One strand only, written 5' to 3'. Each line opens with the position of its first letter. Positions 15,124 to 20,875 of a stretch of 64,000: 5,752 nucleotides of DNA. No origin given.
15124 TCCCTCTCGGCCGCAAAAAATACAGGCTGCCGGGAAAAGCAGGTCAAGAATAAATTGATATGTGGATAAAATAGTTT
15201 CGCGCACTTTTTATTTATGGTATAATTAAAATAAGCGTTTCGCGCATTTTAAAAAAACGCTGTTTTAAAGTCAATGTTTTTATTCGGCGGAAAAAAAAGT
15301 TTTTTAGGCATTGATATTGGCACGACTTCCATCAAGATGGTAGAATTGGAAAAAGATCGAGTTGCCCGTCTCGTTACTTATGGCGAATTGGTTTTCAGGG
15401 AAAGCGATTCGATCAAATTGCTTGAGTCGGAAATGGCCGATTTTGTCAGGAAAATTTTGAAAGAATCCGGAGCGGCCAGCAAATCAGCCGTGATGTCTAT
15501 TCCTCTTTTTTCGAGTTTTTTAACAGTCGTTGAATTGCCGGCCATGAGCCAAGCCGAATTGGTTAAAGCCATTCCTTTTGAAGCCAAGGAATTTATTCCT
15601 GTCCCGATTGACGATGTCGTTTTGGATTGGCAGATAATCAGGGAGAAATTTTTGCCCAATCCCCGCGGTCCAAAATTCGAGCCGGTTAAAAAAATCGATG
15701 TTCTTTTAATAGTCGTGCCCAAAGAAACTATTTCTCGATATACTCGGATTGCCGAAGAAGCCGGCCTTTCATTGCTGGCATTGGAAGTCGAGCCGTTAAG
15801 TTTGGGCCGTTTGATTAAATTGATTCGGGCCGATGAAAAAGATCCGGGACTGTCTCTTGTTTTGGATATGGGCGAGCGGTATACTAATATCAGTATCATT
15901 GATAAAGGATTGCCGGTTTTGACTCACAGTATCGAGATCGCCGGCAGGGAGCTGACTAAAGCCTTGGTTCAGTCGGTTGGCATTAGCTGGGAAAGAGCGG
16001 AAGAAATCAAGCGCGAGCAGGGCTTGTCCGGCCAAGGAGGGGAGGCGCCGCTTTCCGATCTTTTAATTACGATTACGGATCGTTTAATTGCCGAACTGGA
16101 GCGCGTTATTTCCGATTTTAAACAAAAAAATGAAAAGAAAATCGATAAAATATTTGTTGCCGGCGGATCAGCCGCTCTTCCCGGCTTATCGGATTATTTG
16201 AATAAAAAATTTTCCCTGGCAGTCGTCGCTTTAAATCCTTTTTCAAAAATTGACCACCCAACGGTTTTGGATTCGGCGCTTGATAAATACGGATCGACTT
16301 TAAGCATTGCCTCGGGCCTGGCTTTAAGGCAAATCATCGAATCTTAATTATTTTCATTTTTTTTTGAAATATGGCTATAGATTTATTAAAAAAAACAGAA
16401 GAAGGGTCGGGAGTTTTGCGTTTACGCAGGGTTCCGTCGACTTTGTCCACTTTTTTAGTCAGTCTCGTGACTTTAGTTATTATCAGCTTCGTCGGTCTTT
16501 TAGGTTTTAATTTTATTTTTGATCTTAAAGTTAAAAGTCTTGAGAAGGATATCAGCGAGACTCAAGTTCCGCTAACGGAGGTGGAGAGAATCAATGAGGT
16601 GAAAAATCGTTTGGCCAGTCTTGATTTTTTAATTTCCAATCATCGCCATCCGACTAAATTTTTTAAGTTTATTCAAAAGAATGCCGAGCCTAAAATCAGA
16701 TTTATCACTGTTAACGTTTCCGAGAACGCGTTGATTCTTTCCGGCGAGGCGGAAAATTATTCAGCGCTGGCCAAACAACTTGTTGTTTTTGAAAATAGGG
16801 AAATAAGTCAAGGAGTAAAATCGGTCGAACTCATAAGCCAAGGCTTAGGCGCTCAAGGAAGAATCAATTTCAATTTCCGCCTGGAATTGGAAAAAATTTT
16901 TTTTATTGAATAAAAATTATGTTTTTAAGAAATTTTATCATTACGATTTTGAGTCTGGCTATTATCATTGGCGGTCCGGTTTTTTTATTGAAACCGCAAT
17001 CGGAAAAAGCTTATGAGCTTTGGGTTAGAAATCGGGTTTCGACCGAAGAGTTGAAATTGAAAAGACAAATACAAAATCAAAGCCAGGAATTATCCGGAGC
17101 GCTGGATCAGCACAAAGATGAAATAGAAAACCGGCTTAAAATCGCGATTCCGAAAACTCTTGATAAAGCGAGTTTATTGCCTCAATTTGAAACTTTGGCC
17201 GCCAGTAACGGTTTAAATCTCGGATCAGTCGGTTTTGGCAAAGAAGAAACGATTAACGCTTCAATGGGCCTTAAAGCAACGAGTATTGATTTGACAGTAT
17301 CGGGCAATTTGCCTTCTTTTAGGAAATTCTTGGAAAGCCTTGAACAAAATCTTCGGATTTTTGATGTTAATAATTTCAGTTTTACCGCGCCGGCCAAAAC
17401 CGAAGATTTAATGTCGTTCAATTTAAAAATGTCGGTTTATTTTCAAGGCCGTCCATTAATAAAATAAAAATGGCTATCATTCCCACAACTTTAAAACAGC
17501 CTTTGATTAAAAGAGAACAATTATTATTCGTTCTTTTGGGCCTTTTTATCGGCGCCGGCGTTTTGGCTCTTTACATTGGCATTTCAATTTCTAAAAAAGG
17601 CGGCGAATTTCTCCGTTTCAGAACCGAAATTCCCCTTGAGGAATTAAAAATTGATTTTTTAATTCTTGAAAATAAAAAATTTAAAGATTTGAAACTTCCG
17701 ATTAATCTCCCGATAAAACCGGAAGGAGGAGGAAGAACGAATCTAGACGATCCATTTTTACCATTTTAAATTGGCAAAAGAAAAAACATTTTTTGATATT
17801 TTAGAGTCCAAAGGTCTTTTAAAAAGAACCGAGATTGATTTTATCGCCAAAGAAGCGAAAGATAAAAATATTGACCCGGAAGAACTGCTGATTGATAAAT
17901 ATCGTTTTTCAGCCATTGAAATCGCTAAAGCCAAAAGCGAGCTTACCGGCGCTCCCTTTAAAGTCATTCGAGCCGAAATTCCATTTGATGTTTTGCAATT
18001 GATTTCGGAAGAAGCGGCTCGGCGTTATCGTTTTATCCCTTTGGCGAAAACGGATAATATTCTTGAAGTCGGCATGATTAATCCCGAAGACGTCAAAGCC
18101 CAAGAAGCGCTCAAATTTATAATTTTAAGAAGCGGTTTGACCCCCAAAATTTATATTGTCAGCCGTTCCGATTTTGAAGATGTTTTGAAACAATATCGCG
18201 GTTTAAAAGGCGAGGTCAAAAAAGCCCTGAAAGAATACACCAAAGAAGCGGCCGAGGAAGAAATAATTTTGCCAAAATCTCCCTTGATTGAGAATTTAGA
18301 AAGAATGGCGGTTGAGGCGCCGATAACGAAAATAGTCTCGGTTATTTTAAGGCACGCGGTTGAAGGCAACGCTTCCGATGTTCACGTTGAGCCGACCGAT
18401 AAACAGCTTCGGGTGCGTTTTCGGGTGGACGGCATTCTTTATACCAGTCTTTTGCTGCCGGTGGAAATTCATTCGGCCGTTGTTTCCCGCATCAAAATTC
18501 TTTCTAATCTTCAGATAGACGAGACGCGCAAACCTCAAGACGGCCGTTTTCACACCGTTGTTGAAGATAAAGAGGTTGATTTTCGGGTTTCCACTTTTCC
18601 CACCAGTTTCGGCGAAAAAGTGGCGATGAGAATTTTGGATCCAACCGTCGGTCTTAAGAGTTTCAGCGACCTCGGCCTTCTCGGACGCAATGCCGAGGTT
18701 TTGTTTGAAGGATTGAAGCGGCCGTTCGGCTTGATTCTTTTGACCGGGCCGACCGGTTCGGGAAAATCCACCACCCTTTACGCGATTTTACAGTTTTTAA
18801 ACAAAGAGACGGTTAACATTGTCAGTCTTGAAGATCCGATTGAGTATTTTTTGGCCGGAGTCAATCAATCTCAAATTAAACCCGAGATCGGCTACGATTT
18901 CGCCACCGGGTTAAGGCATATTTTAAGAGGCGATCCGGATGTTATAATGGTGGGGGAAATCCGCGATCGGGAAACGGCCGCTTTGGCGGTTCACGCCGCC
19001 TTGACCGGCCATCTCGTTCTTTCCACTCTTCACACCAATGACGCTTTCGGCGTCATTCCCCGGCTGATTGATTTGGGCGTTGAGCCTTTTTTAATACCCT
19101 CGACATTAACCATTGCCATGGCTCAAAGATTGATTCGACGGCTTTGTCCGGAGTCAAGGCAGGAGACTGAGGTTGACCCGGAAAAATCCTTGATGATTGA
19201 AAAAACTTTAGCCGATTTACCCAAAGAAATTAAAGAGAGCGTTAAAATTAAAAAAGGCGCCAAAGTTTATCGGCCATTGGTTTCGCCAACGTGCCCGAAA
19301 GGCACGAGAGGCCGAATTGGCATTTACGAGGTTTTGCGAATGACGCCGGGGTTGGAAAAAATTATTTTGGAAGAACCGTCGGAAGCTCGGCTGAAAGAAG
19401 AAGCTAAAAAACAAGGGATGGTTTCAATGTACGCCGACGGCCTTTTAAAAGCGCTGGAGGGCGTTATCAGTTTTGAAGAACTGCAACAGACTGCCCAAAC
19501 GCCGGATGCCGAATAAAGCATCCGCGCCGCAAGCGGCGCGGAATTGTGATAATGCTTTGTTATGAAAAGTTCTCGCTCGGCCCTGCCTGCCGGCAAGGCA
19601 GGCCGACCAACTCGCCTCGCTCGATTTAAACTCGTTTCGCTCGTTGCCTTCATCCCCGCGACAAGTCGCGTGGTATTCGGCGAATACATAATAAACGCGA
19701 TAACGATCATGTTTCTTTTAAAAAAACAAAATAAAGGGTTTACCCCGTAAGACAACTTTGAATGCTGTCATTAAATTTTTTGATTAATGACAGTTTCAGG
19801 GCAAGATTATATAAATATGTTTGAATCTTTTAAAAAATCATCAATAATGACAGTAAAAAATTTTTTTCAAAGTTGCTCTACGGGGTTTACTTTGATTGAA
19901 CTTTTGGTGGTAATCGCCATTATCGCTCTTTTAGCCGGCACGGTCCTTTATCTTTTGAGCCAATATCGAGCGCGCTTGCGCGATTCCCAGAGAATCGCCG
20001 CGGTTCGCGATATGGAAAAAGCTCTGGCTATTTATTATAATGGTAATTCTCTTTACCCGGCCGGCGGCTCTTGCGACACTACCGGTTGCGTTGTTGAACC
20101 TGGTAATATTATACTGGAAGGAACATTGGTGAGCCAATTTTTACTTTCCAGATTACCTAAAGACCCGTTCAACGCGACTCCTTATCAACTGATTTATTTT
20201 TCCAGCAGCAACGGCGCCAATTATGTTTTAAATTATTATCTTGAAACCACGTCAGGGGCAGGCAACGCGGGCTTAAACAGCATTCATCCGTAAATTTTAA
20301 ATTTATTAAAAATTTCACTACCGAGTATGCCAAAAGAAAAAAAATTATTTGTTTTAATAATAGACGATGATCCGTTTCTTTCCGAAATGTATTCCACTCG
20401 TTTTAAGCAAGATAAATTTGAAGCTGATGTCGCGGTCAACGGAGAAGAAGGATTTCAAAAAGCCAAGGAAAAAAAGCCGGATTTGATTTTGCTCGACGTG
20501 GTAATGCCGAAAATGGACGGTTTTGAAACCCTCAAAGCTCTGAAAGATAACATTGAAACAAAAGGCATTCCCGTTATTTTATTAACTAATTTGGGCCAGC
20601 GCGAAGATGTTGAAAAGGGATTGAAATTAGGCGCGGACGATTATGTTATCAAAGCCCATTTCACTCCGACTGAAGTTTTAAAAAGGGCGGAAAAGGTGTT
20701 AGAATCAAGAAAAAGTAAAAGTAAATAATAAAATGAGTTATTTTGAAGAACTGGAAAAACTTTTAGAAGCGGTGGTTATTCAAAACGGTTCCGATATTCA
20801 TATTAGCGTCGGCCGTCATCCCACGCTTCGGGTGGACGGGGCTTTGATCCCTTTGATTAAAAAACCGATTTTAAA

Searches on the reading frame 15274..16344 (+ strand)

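Call 61: search_protein_families(library=pfam, proteins=[window:15274-16344:+], max_evalue=0.001)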
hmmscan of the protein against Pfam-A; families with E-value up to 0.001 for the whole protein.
window:15274-16344:+ (357 aa): 4 families
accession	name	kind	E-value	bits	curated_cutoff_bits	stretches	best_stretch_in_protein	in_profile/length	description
PF11104.14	PilM_2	-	2.4e-42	145.5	27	1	12-353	1-339/340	Type IV pilus assembly protein PilM;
PF14450.12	FtsA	-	2.6e-13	50.9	31.8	1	196-329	2-120/127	Cell division protein FtsA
PF06723.19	MreB_Mbl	-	9.6e-07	28.4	27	0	191-235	144-188/327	MreB/Mbl protein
PF25216.1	Volactin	-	0.00095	19.2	35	0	198-316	172-294/321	Volactin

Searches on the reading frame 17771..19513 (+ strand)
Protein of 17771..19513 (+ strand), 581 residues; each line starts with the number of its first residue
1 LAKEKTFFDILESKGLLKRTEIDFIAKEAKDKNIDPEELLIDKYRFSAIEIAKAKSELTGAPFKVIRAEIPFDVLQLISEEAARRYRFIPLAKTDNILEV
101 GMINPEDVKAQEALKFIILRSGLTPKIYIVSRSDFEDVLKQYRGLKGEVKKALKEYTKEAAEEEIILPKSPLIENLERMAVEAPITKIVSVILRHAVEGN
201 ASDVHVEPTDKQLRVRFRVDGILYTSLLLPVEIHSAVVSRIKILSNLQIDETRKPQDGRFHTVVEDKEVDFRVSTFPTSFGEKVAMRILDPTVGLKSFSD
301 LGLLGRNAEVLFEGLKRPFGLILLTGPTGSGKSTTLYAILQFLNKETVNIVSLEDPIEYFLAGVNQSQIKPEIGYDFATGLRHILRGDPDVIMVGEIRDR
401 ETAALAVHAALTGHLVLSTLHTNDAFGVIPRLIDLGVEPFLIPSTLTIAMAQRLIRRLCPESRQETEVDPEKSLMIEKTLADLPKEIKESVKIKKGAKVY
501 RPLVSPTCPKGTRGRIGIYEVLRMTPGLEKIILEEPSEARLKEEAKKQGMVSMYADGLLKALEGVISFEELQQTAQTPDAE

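Call 40: search_protein_families(library=pfam, proteins=[window:17771-19513:+], max_evalue=0.001)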
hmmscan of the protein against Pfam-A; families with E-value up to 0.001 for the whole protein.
window:17771-19513:+ (581 aa): 6 families
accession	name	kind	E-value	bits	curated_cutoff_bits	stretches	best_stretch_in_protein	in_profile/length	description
PF00437.27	T2SSE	-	6.5e-121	403.9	24.9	1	182-572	5-369/370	Type II/IV secretion system protein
PF05157.20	MshEN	-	1.7e-12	47.6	23.1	1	69-146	12-87/90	MshEN domain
PF13476.12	AAA_23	-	0.00021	22.4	27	1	298-347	10-47/201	AAA domain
PF13191.12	AAA_16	-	0.00038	21.4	32.6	1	311-359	15-63/167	AAA ATPase domain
PF13555.12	AAA_29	-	0.00054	20.1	27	0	320-343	23-46/61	P-loop containing region of AAA domain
PF13401.12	AAA_22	-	0.00085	20.1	27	0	320-351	6-39/130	AAA domain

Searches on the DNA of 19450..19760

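Call 20: search_rna_families(source=window, start=19450, end=19760, threshold=evalue, max_evalue=10, show_alignments=2)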
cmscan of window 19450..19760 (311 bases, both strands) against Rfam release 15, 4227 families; matches with E-value up to 10: 3.
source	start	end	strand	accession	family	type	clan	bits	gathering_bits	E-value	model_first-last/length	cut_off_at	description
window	19515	19570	-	RF02770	Ysr224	Gene; sRNA;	-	26.6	70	0.00038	1-107/107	no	Yersinia sRNA 224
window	19712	19741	+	RF00180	REN-SRE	Cis-reg;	-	11.3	41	3.6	1-37/37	no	Renin stability regulatory element (REN-SRE)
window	19524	19540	-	RF02762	C1_109596F_thermometer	Cis-reg; thermoregulator;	-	10.3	125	1.1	181-197/227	no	C1_109596F 5' UTR thermometer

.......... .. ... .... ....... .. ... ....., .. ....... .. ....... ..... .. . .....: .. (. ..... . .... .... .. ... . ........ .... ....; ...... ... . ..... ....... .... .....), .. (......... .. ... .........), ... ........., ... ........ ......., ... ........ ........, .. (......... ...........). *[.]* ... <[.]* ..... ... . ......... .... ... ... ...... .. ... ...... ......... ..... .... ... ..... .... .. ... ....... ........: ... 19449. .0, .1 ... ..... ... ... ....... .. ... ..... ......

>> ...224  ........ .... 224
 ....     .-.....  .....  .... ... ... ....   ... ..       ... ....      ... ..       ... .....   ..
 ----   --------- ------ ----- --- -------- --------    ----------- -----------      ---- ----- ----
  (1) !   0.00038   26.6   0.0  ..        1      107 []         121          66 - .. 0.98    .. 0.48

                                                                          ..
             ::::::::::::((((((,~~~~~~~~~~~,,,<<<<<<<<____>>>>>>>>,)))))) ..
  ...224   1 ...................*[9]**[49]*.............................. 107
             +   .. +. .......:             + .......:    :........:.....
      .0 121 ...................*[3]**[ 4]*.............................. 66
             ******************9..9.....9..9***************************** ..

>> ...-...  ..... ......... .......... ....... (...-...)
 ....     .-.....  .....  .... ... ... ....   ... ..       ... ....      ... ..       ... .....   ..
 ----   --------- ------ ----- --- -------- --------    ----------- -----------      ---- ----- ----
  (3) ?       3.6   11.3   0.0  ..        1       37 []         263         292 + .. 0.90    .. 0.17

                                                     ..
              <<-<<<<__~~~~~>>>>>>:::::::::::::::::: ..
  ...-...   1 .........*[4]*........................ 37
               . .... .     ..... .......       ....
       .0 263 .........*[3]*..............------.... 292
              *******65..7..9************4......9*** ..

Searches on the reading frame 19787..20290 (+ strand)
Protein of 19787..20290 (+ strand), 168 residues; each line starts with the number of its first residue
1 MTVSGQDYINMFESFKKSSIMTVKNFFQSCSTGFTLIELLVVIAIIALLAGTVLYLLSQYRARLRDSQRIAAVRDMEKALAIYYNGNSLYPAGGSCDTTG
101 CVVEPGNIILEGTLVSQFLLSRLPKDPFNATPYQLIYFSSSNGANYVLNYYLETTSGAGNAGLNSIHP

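Call 40: search_protein_families(library=pfam, proteins=[window:19787-20290:+], max_evalue=0.001)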
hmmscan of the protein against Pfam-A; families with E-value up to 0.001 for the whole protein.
window:19787-20290:+ (168 aa): 1 family
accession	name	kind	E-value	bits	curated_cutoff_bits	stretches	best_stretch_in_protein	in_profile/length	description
PF07963.17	N_methyl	-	1.6e-07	31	21.2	1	31-53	4-26/27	Prokaryotic N-terminal methylation motif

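Call 64: find_encoding_contigs(protein=window:19787-20290:+, flank=1500, max_places=8)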
Protein window:19787-20290:+ (168 aa): no gene with exactly this product is on record in the collection.
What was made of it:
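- Tried and rejected: The pilin protein is not on record (call 64).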

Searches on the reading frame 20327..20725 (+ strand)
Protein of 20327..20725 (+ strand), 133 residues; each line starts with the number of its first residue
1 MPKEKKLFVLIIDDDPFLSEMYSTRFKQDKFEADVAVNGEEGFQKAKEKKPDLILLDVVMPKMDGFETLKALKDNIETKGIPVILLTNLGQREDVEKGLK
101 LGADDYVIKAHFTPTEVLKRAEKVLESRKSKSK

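Call 40: search_protein_families(library=pfam, proteins=[window:20327-20725:+], max_evalue=0.001)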
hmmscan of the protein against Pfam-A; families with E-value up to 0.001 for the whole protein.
window:20327-20725:+ (133 aa): 1 family
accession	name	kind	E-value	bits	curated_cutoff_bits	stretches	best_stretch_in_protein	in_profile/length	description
PF00072.30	Response_reg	-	4.9e-26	91.5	30.2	1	9-119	1-108/111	Response regulator receiver domain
